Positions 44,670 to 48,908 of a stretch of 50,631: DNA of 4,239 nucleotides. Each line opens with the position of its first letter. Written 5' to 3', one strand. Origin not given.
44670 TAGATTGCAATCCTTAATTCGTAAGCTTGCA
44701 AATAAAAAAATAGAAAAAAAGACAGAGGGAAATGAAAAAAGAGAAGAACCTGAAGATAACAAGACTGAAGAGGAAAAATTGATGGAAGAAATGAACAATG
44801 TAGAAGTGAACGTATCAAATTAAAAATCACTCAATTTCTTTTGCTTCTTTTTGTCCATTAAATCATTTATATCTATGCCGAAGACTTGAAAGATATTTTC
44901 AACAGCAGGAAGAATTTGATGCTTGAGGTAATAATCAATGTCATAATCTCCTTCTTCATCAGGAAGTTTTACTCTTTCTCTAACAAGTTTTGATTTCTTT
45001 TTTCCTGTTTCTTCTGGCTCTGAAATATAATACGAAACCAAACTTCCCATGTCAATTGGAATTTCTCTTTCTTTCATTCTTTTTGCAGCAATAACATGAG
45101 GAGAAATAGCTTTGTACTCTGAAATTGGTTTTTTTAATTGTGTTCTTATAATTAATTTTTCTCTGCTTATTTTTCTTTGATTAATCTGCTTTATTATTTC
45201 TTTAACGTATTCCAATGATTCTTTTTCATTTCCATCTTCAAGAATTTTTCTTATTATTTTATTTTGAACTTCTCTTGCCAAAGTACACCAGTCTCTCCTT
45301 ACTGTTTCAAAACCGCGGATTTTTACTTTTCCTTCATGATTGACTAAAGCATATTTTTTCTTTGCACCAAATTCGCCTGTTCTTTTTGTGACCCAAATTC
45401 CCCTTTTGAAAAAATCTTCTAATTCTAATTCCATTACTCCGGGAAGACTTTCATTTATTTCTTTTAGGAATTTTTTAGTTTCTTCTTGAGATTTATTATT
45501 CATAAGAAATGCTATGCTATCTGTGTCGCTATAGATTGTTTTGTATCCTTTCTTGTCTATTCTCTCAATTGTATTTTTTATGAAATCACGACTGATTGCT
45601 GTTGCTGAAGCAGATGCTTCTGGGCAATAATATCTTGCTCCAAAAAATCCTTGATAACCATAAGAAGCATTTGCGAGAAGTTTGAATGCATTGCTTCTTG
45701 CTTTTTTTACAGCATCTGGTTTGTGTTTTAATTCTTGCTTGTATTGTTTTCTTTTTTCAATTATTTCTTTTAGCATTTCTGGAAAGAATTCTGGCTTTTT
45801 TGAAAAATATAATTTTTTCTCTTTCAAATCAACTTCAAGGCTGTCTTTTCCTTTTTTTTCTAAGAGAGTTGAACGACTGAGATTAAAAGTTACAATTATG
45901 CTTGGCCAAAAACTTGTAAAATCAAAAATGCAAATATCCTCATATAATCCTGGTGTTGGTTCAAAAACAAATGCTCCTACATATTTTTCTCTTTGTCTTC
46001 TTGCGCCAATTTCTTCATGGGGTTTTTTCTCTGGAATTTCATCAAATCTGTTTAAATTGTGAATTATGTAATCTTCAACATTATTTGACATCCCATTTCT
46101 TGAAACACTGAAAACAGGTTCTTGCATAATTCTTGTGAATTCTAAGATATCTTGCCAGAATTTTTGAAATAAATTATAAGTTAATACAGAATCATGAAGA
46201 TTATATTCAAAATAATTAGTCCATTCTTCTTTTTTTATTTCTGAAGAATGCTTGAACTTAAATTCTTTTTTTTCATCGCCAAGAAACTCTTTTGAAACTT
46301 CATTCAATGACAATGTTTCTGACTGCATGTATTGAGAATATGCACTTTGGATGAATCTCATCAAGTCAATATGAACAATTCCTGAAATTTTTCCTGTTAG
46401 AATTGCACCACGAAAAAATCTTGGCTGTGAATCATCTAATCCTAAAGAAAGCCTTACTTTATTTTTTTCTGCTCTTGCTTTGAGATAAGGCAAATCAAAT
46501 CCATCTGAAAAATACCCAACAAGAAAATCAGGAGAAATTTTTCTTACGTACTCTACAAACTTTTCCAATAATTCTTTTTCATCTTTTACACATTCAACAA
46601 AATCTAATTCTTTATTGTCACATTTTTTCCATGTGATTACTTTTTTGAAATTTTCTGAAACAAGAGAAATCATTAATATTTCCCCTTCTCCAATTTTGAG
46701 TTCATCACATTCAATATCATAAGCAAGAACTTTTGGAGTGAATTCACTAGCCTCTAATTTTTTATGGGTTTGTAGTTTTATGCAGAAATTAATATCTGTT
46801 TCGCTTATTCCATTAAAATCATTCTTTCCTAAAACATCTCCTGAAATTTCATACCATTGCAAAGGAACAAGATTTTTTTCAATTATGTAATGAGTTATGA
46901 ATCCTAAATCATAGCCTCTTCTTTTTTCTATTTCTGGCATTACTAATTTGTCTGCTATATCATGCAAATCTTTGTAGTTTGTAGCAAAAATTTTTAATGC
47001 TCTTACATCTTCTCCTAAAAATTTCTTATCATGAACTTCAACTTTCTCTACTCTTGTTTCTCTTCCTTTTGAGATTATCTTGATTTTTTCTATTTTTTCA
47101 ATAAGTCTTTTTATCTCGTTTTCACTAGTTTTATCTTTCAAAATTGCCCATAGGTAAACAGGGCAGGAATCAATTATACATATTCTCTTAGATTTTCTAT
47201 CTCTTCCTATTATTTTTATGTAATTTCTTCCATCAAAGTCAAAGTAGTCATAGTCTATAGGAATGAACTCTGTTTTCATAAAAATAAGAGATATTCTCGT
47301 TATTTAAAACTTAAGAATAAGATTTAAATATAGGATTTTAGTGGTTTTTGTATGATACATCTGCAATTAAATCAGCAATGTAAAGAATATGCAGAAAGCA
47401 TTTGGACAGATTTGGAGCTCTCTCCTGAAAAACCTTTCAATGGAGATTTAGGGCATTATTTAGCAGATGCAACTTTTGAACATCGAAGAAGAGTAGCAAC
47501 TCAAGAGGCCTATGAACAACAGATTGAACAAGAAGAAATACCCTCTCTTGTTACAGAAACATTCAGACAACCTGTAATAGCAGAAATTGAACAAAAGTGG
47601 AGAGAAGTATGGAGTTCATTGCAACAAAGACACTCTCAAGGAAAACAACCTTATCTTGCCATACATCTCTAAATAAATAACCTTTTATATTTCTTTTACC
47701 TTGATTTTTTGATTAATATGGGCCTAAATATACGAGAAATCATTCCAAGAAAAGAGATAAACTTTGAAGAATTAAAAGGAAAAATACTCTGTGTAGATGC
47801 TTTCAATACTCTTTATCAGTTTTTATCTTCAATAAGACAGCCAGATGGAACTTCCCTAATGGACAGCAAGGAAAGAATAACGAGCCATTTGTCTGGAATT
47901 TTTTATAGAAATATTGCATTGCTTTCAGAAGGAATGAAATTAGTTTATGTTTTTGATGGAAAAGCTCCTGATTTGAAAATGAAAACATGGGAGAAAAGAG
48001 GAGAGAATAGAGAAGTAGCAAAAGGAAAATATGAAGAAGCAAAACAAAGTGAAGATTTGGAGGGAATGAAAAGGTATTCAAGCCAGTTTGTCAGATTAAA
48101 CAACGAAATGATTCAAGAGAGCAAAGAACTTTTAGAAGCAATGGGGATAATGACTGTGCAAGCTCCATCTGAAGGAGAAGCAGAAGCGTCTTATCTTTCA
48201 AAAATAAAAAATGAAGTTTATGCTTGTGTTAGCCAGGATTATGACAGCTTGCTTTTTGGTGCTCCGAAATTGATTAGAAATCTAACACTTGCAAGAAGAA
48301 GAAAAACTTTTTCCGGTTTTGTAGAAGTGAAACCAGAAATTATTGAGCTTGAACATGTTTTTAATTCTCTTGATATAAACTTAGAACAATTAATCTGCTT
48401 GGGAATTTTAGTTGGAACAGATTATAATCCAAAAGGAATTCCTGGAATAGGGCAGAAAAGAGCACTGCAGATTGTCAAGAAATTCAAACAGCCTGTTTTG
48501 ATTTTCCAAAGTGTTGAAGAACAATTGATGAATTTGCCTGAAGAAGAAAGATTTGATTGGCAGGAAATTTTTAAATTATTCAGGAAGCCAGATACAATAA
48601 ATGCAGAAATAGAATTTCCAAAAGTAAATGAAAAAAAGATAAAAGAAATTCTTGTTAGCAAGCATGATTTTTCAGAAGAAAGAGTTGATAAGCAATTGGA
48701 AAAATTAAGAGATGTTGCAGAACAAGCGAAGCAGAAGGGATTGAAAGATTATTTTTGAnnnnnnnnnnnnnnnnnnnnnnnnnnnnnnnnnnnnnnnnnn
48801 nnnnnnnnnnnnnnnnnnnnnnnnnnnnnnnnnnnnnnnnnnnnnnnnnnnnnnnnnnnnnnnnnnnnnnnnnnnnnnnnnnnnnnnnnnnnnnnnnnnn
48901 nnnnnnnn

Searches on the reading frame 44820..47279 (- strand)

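Call 11: search_protein_families(library=pfam, proteins=[window:44820-47279:-])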
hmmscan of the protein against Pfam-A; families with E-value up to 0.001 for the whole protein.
window:44820-47279:- (819 aa): 5 families
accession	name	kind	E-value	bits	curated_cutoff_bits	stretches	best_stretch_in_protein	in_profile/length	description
PF00136.26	DNA_pol_B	-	5e-64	217.2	23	1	396-798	10-451/453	DNA polymerase family B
PF03104.25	DNA_pol_B_exo1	-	1.2e-30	107.1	23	1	120-315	3-233/242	DNA polymerase family B, exonuclease domain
PF10108.15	DNA_pol_B_exo2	-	1.5e-08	35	24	1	229-374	32-173/213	Predicted 3'-5' exonuclease related to the exonuclease domain of PolB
PF13482.12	RNase_H_2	-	0.00019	21.9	22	1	187-370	3-160/165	RNase_H superfamily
PF03337.18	Pox_F12L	-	0.00043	19.1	25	0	234-351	252-365/648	Poxvirus F12L protein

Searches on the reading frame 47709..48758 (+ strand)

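Call 11: search_protein_families(library=pfam, proteins=[window:47709-48758:+])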
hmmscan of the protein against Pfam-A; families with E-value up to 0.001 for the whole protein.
window:47709-48758:+ (349 aa): 2 families
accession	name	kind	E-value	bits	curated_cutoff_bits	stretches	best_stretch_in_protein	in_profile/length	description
PF00867.23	XPG_I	-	1.5e-22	80.2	24.9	1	146-238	1-89/89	XPG I-region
PF00752.23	XPG_N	-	1.7e-16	61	22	1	15-102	17-99/101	XPG N-terminal domain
